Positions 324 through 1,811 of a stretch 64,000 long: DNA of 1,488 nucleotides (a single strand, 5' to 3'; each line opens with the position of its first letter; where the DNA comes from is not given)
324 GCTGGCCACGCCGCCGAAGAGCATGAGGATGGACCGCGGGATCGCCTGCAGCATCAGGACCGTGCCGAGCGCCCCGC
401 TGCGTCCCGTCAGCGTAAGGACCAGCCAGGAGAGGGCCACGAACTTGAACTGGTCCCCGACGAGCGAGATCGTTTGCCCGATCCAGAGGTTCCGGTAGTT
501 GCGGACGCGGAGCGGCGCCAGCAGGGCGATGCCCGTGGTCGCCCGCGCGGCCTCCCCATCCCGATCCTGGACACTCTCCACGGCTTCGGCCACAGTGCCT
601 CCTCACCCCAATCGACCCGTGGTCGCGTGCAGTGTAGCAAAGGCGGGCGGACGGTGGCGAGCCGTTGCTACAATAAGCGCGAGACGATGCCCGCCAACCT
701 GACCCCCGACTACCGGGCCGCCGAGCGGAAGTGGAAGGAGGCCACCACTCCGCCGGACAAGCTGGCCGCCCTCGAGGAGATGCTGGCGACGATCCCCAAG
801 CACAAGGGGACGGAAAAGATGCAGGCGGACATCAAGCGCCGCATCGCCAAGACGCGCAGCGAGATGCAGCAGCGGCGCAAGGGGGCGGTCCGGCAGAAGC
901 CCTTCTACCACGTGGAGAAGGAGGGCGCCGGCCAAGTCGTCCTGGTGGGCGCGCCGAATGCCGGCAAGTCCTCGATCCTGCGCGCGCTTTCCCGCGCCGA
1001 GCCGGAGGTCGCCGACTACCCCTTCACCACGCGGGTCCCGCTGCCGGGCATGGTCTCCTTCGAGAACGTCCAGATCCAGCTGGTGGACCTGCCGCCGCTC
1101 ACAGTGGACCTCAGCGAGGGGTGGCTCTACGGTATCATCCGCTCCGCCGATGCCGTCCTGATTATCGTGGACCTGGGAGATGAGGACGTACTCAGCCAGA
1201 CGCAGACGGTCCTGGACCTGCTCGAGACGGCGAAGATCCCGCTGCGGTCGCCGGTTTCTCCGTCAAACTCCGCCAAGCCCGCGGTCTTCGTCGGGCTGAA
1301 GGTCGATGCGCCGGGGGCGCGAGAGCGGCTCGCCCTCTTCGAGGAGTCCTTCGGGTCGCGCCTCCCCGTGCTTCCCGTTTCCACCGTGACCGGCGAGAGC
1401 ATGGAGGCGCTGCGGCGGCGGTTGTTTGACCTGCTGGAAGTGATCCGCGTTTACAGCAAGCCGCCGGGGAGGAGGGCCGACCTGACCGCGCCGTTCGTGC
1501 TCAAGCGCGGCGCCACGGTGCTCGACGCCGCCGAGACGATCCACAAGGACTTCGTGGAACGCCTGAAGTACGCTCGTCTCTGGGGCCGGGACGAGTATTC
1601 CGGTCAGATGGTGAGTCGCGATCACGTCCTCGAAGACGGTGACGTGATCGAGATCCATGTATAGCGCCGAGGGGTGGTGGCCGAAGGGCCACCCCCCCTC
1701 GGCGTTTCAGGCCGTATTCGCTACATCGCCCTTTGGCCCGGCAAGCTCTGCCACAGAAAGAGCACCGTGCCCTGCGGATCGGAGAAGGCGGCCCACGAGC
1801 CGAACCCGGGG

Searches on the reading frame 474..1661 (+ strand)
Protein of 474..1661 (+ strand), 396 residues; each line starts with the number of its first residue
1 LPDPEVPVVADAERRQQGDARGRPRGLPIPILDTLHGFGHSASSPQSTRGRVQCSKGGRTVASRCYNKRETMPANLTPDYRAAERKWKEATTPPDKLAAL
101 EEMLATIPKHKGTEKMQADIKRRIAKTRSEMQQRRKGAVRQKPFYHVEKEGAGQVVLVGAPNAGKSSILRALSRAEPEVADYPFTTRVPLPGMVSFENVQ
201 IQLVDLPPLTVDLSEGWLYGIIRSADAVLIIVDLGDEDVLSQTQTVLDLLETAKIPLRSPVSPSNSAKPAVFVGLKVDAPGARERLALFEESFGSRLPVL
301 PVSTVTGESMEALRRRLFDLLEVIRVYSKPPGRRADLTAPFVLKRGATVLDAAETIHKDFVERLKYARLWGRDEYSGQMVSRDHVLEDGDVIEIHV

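Call 32: search_protein_families(library=pfam, proteins=[window:474-1661:+], max_evalue=0.00001)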
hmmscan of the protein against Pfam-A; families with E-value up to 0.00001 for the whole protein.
window:474-1661:+ (396 aa): 3 families
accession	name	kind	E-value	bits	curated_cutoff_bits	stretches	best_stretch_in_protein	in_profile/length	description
PF01926.29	MMR_HSR1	-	2.2e-18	66.9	21.9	1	154-256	1-106/113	50S ribosome-binding GTPase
PF02824.27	TGS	-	1.1e-17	64.2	22.2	1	324-395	1-59/60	TGS domain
PF02421.24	FeoB_N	-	5.5e-08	32.9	27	1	154-207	2-55/156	Ferrous iron transport protein B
